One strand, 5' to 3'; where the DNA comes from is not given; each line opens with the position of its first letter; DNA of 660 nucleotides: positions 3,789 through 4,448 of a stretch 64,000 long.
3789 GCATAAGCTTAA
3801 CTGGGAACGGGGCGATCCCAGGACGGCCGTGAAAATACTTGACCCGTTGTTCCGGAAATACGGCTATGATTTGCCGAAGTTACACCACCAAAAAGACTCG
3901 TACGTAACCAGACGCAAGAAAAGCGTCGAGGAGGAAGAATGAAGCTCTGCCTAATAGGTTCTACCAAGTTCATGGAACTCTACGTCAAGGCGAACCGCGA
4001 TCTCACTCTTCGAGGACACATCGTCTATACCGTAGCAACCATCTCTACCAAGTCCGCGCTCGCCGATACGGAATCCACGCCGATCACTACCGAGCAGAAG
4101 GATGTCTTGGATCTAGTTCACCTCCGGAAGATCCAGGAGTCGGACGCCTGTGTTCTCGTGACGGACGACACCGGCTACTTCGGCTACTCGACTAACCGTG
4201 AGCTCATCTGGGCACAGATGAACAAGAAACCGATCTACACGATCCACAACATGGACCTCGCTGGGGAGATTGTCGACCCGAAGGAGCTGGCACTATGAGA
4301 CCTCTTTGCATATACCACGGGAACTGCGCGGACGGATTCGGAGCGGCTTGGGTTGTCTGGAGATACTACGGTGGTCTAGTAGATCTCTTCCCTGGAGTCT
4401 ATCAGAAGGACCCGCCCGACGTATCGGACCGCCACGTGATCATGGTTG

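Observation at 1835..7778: Translationally coupled pyrimidine-rewiring operon: candidate pathway for a non-canonical (C5-modified) pyrimidine in phage DNA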

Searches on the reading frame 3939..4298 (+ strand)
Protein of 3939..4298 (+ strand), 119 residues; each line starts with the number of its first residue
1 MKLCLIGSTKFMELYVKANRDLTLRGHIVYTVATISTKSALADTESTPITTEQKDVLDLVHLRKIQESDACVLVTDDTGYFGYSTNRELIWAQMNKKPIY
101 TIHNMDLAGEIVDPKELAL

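Call 3: search_protein_families(library=pfam, proteins=[window:3939-4298:+], max_evalue=0.1)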
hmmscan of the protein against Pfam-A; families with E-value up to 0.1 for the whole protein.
window:3939-4298:+ (119 aa): 0 families

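Call 4: search_protein_families(library=phrogs, proteins=[window:3939-4298:+], max_evalue=0.01)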
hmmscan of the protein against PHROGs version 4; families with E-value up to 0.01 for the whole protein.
window:3939-4298:+ (119 aa): 0 families

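Call 28: search_solved_structures(query=window:3939-4298:+, max_evalue=10, show_alignments=2)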
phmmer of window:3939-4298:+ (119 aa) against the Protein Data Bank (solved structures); distinct sequences matched with E-value up to 10: 0.

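Call 33: find_homologous_proteins(query=window:3939-4298:+, max_evalue=0.001)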
Query window:3939-4298:+ (119 aa): 56 proteins with E <= 0.001 among 57 candidates.
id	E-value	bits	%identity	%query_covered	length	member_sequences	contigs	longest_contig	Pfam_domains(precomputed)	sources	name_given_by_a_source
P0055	5.9e-72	257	100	100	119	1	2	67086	-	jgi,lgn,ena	-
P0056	4.7e-48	180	70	98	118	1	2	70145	-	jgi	jgi:hypothetical protein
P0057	6.3e-39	150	70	83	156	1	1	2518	-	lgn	-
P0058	2.8e-38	148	65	89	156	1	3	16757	-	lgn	-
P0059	3.7e-37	145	70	83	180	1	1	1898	-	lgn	-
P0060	3.8e-37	145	71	85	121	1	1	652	-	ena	-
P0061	7.4e-36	141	66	85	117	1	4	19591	-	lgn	-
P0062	1.5e-35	140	68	84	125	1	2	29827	-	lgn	-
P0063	5.7e-35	138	68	84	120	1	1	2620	-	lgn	-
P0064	1.7e-33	133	68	84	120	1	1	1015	-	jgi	jgi:hypothetical protein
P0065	1.4e-32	130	63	84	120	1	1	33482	-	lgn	-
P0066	2.8e-32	129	61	87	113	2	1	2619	-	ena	-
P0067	3.1e-32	129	61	88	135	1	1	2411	-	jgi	jgi:hypothetical protein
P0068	3.4e-32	129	61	88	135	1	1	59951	-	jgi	jgi:hypothetical protein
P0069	4.0e-32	129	65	84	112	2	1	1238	-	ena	-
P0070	5.8e-32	128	57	97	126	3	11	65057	-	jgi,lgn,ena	-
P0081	1.7e-29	120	59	84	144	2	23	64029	-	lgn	-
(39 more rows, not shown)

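Call 36: search_solved_structures(query=A2, max_evalue=10, show_alignments=3)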
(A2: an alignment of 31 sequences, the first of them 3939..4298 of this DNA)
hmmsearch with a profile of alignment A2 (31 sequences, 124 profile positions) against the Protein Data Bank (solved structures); distinct sequences matched with E-value up to 10: 1.
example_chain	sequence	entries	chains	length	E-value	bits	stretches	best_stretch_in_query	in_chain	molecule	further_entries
3scy_A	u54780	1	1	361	0.47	13.4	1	24-77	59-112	Hypothetical bacterial 6-phosphogluconolactonase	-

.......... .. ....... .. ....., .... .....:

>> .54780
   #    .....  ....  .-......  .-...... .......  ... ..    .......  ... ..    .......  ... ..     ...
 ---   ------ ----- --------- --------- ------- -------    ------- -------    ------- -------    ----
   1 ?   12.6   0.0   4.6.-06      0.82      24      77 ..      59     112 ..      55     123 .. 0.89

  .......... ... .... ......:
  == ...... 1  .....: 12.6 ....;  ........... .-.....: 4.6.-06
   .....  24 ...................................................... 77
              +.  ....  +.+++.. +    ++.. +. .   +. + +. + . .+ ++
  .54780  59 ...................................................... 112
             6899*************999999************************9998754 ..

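Call 43: predict_structure(alignment_id=A2)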
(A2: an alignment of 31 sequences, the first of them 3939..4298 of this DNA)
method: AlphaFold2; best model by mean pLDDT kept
length: 119 residues; sequences in the alignment: 31
mean_pLDDT: 83.8   pTM: 0.75
mean pLDDT of the five models: 83.8, 82.9, 82.5, 80.9, 80.8
residues with pLDDT >= 90: 70; 70-90: 25; 50-70: 14; < 50: 10
segments of 3 or more residues with pLDDT < 50: 37-46
pLDDT, mean of each block of 10 residues (from residue 1): 93 93 93 63 56 91 97 92 92 96 74 67
secondary structure, 60 per line:
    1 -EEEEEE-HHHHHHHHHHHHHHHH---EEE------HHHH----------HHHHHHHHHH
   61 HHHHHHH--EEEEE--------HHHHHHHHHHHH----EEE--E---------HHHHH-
elements in order: E2-7 H9-24 E28-30 H37-40 H51-67 E70-74 H83-94 E99-101 H114-118

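Call 45: fold_search(model_id=the predicted structure, library=pdb)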
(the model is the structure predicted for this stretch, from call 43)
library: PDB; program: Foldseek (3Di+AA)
matches with E <= 10: 1275; with E <= 0.001: 3
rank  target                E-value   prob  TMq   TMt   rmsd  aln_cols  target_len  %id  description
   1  6evs_A                6.7e-05  1.00  0.59  0.52   9.7       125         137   21  Characterization of 2-deoxyribosyltransferase from psychrotolerant bacterium Bacillus psychrosaccharolyticus: a suitab (released 2018-11-14)
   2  2a0k_A                8.8e-04  1.00  0.58  0.44   5.1       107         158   16  Crystal structure of Nucleoside 2-deoxyribosyltransferase from Trypanosoma brucei at 1.8 A resolution (released 2005-07-26)
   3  4jen_B                1.0e-03  1.00  0.53  0.51   5.5       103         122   17  Structure of Clostridium botulinum CMP N-glycosidase, BcmB (released 2013-09-11)
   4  8rpt_A                1.9e-03  1.00  0.59  0.53   4.7       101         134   20  Crystal structure of human DNPH1 mutant- D80A (released 2024-11-20)
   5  8pqt_A                3.3e-03  1.00  0.59  0.47   4.5       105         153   15  Nucleoside 2'deoxyribosyltransferase from Chroococcidiopsis thermalis PCC 7203 WT bound to Bis-Tris (released 2024-02-21)
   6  1s2d_B                3.5e-03  1.00  0.59  0.44   5.4       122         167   16  Purine 2'-Deoxyribosyl complex with arabinoside: Ribosylated Intermediate (AraA) (released 2004-03-30)
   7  8pqs_B                3.7e-03  1.00  0.59  0.47   4.5       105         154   15  Nucleoside 2'deoxyribosyltransferase from Chroococcidiopsis thermalis PCC 7203 E88A Mutant (released 2024-02-21)
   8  8rpt_B                4.3e-03  1.00  0.60  0.51   4.0       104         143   18  Crystal structure of human DNPH1 mutant- D80A (released 2024-11-20)
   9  8pqp_A                4.6e-03  1.00  0.58  0.46   4.6       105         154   16  Nucleoside 2'deoxyribosyltransferase from Chroococcidiopsis thermalis PCC 7203 D62N Mutant bound to ImmH-Forodesine (released 2024-02-21)
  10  8pqr_D                4.6e-03  1.00  0.55  0.44   4.5       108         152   16  Nucleoside 2'deoxyribosyltransferase from Chroococcidiopsis thermalis PCC 7203 WT bound to DAD_Immucillin-H (released 2024-02-21)
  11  9emx_B                4.9e-03  1.00  0.61  0.48   4.2       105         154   16  Nucleoside 2'deoxyribosyltransferase from Chroococcidiopsis thermalis PCC 7203 Double Mutant Y7F A9S bound to Cordycep (released 2025-05-07)
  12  1s2d_A                4.9e-03  1.00  0.58  0.43   4.9       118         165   17  Purine 2'-Deoxyribosyl complex with arabinoside: Ribosylated Intermediate (AraA) (released 2004-03-30)
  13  8qc0_D                4.9e-03  1.00  0.56  0.45   4.5       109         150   16  Nucleoside 2'deoxyribosyltransferase from Chroococcidiopsis thermalis PCC 7203 WT ribosylated (released 2024-02-21)
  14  8pqr_A                5.9e-03  1.00  0.59  0.47   4.6       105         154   16  Nucleoside 2'deoxyribosyltransferase from Chroococcidiopsis thermalis PCC 7203 WT bound to DAD_Immucillin-H (released 2024-02-21)
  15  8pqq_A                6.3e-03  1.00  0.61  0.48   4.2       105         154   15  Nucleoside 2'deoxyribosyltransferase from Chroococcidiopsis thermalis PCC 7203 E88Q Mutant bound to Clofarabine (released 2024-02-21)
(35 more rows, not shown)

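Call 52: find_encoding_contigs(protein=P0070, flank=8000, max_places=1)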
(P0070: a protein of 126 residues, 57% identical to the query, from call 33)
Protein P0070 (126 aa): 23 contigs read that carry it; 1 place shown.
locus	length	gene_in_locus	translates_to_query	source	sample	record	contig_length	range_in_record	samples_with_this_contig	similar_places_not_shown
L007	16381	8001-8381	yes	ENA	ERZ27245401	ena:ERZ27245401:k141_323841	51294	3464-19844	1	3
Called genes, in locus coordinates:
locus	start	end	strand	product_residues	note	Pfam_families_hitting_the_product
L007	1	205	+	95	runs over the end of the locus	-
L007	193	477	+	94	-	-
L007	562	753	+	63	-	-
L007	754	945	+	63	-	-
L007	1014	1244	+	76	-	-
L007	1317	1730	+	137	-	-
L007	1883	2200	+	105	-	PF26948:DUF8296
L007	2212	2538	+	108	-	-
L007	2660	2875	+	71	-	-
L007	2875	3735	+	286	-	PF00226:DnaJ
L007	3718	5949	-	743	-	PF09250:Prim-Pol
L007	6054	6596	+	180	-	-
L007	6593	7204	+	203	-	PF08761:dUTPase_2 (faint)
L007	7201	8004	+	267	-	-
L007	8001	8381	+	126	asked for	-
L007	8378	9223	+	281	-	PF00303:Thymidylat_synt (weak)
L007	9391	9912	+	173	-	-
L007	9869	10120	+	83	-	-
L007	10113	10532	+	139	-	PF00383:dCMP_cyt_deam_1, PF14437:MafB19-deam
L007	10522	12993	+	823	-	PF03167:UDG, PF01612:DNA_pol_A_exo1, PF00476:DNA_pol_A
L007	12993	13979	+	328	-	PF12705:PDDEXK_1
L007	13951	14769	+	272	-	PF13479:AAA_24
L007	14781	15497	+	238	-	PF05037:DUF669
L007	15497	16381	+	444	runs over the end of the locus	PF04851:ResIII (faint), PF00176:SNF2-rel_dom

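Call 53: find_encoding_contigs(protein=P0081, flank=8000, max_places=1)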
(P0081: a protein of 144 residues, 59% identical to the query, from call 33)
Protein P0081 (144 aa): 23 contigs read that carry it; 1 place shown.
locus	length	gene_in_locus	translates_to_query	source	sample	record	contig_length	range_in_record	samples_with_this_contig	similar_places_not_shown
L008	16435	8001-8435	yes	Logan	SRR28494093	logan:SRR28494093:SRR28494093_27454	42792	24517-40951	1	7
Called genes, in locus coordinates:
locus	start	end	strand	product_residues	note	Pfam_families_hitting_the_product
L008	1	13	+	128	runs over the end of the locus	-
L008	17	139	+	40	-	-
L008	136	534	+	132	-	-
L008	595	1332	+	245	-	-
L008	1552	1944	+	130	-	-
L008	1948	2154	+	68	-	-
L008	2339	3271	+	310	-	PF00226:DnaJ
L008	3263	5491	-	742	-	PF09250:Prim-Pol, PF13148:DUF3987 (faint)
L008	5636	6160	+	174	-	PF01712:dNK (faint)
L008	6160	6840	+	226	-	PF03819:MazG (weak), PF08761:dUTPase_2 (faint)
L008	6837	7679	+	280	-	-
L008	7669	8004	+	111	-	-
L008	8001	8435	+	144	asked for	-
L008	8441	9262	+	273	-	PF00303:Thymidylat_synt (weak)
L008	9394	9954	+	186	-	-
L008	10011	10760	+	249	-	PF02511:Thy1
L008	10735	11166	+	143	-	PF00383:dCMP_cyt_deam_1, PF14437:MafB19-deam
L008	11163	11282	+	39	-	-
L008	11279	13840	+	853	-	PF03167:UDG, PF01612:DNA_pol_A_exo1, PF00476:DNA_pol_A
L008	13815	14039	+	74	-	-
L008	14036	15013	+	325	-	PF12705:PDDEXK_1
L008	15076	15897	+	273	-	PF13479:AAA_24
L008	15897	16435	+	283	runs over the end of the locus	PF05037:DUF669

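Call 55: search_protein_families(library=ncbifam, proteins=[window:3939-4298:+], max_evalue=0.05)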
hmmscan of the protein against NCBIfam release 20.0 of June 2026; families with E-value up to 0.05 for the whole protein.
window:3939-4298:+ (119 aa): 0 families

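Call 58: search_dna_similar(query=window:3939-4298:+, collection=phages, mode=protein, max_rows=30, max_evalue=0.01)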
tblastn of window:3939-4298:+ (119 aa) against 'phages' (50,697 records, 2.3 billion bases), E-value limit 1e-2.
Records with a match: 9; places in all: 9; records where one place covers at least 80% of the query: 8.
Best place of each record, by identity: <60% 9.
By first word of the organism name: Caulobacter 4; uncultured 2; Caudoviricetes 1; Anabaena 1; Nostoc 1.
By host as written in the record: Caulobacter crescentus 2; Caulobacter vibrioides CB15 2; - 2; Methanofastidiosa 1; Nostoc sp. PCC 7120 = FACHB-418 1; Nostoc sp. PCC7210 1.
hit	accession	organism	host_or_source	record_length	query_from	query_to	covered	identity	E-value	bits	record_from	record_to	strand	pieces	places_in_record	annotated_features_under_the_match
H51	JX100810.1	Caulobacter phage CcrColossus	Caulobacter crescentus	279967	1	100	84%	42.9%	7e-18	83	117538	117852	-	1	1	hypothetical protein (x2)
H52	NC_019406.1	Caulobacter phage CcrColossus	Caulobacter crescentus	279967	1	100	84%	42.9%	7e-18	83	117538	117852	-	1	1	hypothetical protein (x2)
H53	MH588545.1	Caulobacter phage CcrPW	Caulobacter vibrioides CB15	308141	1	100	84%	42.9%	3e-17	81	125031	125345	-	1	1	hypothetical protein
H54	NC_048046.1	Caulobacter phage CcrPW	Caulobacter vibrioides CB15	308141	1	100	84%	42.9%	3e-17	81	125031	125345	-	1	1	hypothetical protein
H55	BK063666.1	Caudoviricetes sp. vir519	Methanofastidiosa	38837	5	93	75%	42.7%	6e-12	66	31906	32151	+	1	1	hypothetical protein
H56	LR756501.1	uncultured phage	metagenomic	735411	3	99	82%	38.4%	6e-7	52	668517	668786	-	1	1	record has no annotation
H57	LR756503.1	uncultured phage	metagenomic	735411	3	99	82%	38.4%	6e-7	52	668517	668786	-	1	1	record has no annotation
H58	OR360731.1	Anabaena phage A-1(L)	Nostoc sp. PCC 7120 = FACHB-418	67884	5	109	88%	32.1%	9e-5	46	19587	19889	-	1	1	deoxyribosyltransferase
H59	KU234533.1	Nostoc phage A1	Nostoc sp. PCC7210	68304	5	109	88%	32.1%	9e-5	46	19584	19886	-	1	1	hypothetical protein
